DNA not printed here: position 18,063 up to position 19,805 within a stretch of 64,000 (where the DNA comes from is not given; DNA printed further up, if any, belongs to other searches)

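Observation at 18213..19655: Stand-alone RelA/SpoT-domain protein with a diverged acceptor motif and an unassigned C-terminal half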

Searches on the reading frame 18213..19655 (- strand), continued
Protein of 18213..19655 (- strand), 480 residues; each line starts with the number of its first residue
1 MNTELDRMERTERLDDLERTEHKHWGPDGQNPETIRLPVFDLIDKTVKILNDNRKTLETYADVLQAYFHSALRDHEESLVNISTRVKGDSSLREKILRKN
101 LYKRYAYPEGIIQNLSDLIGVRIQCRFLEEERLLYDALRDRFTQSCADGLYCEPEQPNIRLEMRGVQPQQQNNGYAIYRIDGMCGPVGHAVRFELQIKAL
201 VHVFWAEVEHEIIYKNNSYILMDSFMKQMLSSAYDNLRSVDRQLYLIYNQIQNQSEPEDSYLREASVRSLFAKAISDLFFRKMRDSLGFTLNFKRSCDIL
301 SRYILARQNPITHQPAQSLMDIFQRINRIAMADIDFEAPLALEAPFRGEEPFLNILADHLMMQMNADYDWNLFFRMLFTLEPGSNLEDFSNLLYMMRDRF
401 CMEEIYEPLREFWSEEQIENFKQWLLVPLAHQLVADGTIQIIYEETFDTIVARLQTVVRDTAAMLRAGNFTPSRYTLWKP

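Call 71: find_homologous_proteins(query=P0346, max_evalue=1e-30)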
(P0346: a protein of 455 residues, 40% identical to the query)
Query P0346 (455 aa): 1033 proteins with E <= 1e-30 among 7210 candidates; the best 120 are listed.
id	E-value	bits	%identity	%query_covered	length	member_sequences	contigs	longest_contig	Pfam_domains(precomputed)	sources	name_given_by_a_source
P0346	1.7e-296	1001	100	100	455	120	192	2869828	PF04607.24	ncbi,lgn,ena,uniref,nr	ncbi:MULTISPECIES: GTP pyrophosphokinase [Peptacetobacter]|uniref:RelA/SpoT domain protein n=1 Tax=P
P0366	5.7e-256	868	85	100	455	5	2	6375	PF04607.24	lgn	-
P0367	9.9e-208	709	71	100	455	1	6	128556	PF04607.24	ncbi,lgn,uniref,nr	ncbi:GTP pyrophosphokinase [Peptacetobacter hominis]|uniref:GTP pyrophosphokinase n=1 Tax=Peptacetob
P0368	1.1e-207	709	71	100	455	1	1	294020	PF04607.24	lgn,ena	-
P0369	7.3e-205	699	69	100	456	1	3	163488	PF04607.24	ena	-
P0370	1.1e-163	564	59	100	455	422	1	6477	PF04607.24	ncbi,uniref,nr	ncbi:GTP pyrophosphokinase [Clostridioides difficile]|uniref:GTP pyrophosphokinase n=1 Tax=Clostridi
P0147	2.5e-163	563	99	57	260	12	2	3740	-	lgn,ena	-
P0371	2.9e-163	562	58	100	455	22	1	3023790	PF04607.24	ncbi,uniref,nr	ncbi:GTP pyrophosphokinase [Metaclostridioides mangenotii]|uniref:GTP pyrophosphokinase n=1 Tax=Meta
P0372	1.7e-162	560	57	100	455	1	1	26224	PF04607.24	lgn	-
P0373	8.8e-155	534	58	96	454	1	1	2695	PF04607.24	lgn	-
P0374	1.1e-154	534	57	99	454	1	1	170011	PF04607.24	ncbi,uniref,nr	ncbi:GTP pyrophosphokinase [Romboutsia weinsteinii]|uniref:GTP pyrophosphokinase n=1 Tax=Romboutsia 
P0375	1.3e-154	534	57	99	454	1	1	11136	PF04607.24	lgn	-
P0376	1.4e-153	530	57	96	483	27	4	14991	PF04607.24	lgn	-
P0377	1.7e-152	527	58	96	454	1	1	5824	PF04607.24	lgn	-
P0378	4.6e-150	519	57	96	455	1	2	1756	PF04607.24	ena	-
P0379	5.9e-150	519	57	96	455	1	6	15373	PF04607.24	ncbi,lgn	ncbi:MAG: GTP pyrophosphokinase [Romboutsia sp.]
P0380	5.9e-149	515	57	94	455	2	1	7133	PF04607.24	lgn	-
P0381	7.5e-149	515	55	100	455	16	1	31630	PF04607.24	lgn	-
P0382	2.7e-148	513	56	96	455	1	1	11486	PF04607.24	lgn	-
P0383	1.4e-147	511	56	100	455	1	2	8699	PF04607.24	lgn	-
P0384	1.2e-146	508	56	100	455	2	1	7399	PF04607.24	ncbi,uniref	ncbi:MAG: GTP pyrophosphokinase [Romboutsia sp.]|uniref:GTP pyrophosphokinase n=1 Tax=Romboutsia sp.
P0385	2.0e-144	500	55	96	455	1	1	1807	PF04607.24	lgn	-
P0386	4.3e-144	499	56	95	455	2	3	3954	PF04607.24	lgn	-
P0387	1.9e-142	494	53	100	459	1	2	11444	PF04607.24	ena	-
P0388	5.3e-140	486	55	96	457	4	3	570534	PF04607.24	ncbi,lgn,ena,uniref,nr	ncbi:GTP pyrophosphokinase [Romboutsia ilealis]|uniref:GTP pyrophosphokinase n=1 Tax=Romboutsia faec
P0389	2.3e-137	477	55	96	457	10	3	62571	PF04607.24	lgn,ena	-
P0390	3.6e-137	476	55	96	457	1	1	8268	PF04607.24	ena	-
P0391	1.3e-136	475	54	96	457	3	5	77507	PF04607.24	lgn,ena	-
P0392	1.5e-136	474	55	95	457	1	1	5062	PF04607.24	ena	-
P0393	1.7e-136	474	55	95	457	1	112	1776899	PF04607.24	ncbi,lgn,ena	-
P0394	2.6e-136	474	55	95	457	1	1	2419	PF04607.24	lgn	-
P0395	2.7e-136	474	55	95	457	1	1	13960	PF04607.24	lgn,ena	-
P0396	2.9e-136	473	55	95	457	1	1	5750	PF04607.24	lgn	-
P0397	3.3e-136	473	55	95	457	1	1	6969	PF04607.24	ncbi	-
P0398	3.7e-136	473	55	95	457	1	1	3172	PF04607.24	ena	-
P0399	3.9e-136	473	55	95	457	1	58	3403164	PF04607.24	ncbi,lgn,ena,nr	ncbi:MAG: GTP pyrophosphokinase [Peptostreptococcaceae bacterium]|nr:GTP pyrophosphokinase [Peptostr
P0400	5.0e-136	473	55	96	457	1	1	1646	PF04607.24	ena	-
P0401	5.0e-136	473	55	95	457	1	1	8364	PF04607.24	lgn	-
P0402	6.7e-136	472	55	95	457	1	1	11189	PF04607.24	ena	-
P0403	8.6e-136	472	55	96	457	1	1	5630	PF04607.24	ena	-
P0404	6.2e-135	469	53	97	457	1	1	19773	PF04607.24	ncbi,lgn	-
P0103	1.0e-134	468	54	96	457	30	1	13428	PF04607.24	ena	-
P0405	1.1e-134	468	54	96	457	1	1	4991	PF04607.24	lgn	-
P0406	1.1e-134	468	53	96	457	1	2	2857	PF04607.24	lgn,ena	-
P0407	1.1e-134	468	53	97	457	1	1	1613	PF04607.24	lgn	-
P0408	1.2e-134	468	53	96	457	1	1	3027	PF04607.24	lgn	-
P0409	1.7e-134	468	54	96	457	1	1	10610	PF04607.24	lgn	-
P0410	2.1e-134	467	54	94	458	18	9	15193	PF04607.24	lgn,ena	-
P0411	6.4e-134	466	53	96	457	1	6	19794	PF04607.24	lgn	-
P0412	9.2e-134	465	53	96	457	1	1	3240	PF04607.24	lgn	-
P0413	1.1e-133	465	53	96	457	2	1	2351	PF04607.24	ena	-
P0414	1.0e-131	458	51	96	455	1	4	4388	PF04607.24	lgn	-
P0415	2.5e-131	457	53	97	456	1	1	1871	PF04607.24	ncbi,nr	ncbi:MAG: (p)ppGpp synthetase, partial [Romboutsia sp.]|nr:(p)ppGpp synthetase [Romboutsia sp.]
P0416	6.9e-131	456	50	94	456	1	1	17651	PF04607.24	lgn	-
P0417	1.2e-130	455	51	98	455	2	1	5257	PF04607.24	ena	-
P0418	1.4e-130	455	50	96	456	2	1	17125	PF04607.24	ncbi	ncbi:MAG: GTP pyrophosphokinase [Peptostreptococcaceae bacterium]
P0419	3.3e-130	453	51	96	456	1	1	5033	PF04607.24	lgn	-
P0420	5.1e-130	453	51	96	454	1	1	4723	PF04607.24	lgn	-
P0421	5.6e-129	449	48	100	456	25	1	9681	PF04607.24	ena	-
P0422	1.3e-128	448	52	91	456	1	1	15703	PF04607.24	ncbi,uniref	ncbi:GTP pyrophosphokinase [Romboutsia sp.]|uniref:GTP pyrophosphokinase n=1 Tax=Romboutsia sp. TaxI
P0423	1.4e-128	448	48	99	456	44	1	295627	PF04607.24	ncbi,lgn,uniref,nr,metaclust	ncbi:RelA/SpoT domain-containing protein [[Clostridium] sordellii]|uniref:GTP pyrophosphokinase n=1 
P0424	3.1e-127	444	48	100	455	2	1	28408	PF04607.24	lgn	-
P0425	3.2e-127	444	50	95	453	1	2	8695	PF04607.24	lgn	-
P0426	5.7e-127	443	50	97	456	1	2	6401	PF04607.24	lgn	-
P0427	5.7e-127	443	47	99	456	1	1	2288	PF04607.24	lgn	-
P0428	7.4e-127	442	47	100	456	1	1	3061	PF04607.24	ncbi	ncbi:MAG: GTP pyrophosphokinase [Peptostreptococcaceae bacterium]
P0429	8.7e-127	442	47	99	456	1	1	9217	PF04607.24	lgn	-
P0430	1.2e-126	442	47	100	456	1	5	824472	PF04607.24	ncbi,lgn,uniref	ncbi:GTP pyrophosphokinase [Paraclostridium bifermentans]|uniref:GTP pyrophosphokinase n=1 Tax=Parac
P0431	1.4e-126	442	48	100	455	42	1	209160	PF04607.24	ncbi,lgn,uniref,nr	ncbi:GTP pyrophosphokinase [Paraclostridium bifermentans]|uniref:GTP pyrophosphokinase n=1 Tax=Parac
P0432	1.4e-126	442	48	100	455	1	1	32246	PF04607.24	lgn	-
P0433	1.4e-126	441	46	100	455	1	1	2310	PF04607.24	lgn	-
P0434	2.0e-126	441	48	100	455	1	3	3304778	PF04607.24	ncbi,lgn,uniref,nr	ncbi:RelA/SpoT family protein [[Clostridium] bifermentans ATCC 638]|uniref:RelA/SpoT family protein 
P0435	4.4e-126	440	46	100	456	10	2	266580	PF04607.24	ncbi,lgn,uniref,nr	ncbi:GTP pyrophosphokinase [Romboutsia sp. 1001713B170131_170501_G6]|uniref:GTP pyrophosphokinase n=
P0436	9.4e-126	439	50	95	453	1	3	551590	PF04607.24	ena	-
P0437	1.3e-125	438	48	100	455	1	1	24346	PF04607.24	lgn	-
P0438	1.5e-125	438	50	95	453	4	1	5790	PF04607.24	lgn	-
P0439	2.0e-125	438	50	95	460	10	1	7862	PF04607.24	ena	-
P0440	5.9e-125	436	47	100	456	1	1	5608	PF04607.24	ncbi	-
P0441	8.0e-125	436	50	95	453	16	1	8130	PF04607.24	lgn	-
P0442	8.3e-125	436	49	95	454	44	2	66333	PF04607.24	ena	-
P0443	3.4e-124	434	50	95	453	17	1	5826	PF04607.24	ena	-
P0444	7.5e-124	433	49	95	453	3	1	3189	PF04607.24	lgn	-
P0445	1.2e-123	432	49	95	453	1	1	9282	PF04607.24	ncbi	-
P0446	1.3e-123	432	46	100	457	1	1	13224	PF04607.24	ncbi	-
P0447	1.5e-123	432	47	100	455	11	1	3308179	PF04607.24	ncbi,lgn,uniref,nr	ncbi:GTP pyrophosphokinase [Paraclostridium ghonii]|uniref:GTP pyrophosphokinase n=1 Tax=Paraclostri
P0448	1.9e-123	431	50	95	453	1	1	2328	PF04607.24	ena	-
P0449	2.0e-123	431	48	95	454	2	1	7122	PF04607.24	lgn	-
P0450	2.5e-123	431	48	95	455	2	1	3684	PF04607.24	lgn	-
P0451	6.6e-123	429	48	100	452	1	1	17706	PF04607.24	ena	-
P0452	1.2e-122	429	48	100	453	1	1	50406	PF04607.24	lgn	-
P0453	3.2e-122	427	49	95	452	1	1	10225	PF04607.24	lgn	-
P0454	4.2e-122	427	49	95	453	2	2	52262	PF04607.24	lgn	-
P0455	1.7e-121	425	50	94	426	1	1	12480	PF04607.24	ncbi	ncbi:GTP pyrophosphokinase, partial [Paraclostridium bifermentans]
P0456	3.4e-121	424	49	95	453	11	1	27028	PF04607.24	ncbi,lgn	-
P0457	2.5e-120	421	47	96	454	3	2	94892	PF04607.24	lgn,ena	-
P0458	3.0e-119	417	48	94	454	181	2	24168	PF04607.24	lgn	-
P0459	6.4e-119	416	47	95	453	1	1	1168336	PF04607.24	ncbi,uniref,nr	ncbi:GTP pyrophosphokinase [Peptostreptococcus faecalis]|uniref:GTP pyrophosphokinase n=1 Tax=Peptos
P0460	8.9e-119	416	47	96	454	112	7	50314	PF04607.24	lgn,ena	-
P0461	1.3e-117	412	50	89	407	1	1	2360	PF04607.24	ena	-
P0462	1.8e-116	408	47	95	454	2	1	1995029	PF04607.24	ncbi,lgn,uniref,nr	ncbi:GTP pyrophosphokinase [Peptostreptococcus equinus]|uniref:GTP pyrophosphokinase n=1 Tax=Peptost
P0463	1.6e-114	402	47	95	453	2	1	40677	PF04607.24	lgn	-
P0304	4.4e-113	397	44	100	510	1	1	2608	PF04607.24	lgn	-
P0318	7.0e-113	396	43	99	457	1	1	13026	PF04607.24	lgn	-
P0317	1.3e-112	396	43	99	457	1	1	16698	PF04607.24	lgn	-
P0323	4.6e-112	394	42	99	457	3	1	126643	PF04607.24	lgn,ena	-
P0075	1.8e-111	392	46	97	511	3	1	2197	PF04607.24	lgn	-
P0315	2.1e-111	392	43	99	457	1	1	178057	PF04607.24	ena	-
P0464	8.9e-111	389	46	96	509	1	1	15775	PF04607.24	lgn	-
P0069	1.7e-109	385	45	96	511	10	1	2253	PF04607.24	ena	-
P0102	2.3e-109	385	46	100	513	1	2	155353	PF04607.24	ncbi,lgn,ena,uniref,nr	ncbi:hypothetical protein [uncultured Clostridium sp.]|uniref:GTP pyrophosphokinase n=1 Tax=uncultur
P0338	7.2e-109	383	44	96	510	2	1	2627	PF04607.24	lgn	-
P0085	3.8e-108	381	44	96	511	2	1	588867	PF04607.24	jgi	jgi:ppGpp synthetase/RelA/SpoT-type nucleotidyltranferase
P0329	4.6e-108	381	42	100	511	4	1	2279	PF04607.24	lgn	-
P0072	1.3e-107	379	44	96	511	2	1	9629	PF04607.24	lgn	-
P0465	1.5e-107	379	43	99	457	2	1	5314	PF04607.24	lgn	-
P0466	1.6e-107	379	43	100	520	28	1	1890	PF04607.24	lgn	-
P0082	1.8e-107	379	44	96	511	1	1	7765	PF04607.24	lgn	-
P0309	2.0e-107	378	44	99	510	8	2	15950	PF04607.24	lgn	-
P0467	2.4e-107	378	43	94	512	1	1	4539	PF04607.24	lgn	-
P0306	5.4e-107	377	43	99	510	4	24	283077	PF04607.24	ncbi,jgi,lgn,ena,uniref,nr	ncbi:GTP pyrophosphokinase YwaC [Clostridium liquoris]|jgi:ppGpp synthetase/RelA/SpoT-type nucleotid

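Call 73: find_encoding_contigs(protein=P0370, flank=6000, max_places=2)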
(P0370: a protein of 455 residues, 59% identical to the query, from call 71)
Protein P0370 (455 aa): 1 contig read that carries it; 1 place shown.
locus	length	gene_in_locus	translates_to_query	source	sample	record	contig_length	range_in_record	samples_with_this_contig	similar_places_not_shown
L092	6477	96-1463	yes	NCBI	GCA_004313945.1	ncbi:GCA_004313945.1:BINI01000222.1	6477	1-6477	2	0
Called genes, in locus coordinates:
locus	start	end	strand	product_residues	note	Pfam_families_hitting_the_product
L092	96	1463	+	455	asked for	PF04607:RelA_SpoT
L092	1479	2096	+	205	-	PF12804:NTP_transf_3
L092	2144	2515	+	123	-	PF13380:CoA_binding_2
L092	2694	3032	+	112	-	PF01906:YbjQ_1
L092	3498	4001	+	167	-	PF00994:MoCF_biosynth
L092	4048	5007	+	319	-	PF04055:Radical_SAM, PF13353:Fer4_12 (weak), PF06463:Mob_synth_C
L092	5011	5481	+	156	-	PF01967:MoaC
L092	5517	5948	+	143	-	PF03473:MOSC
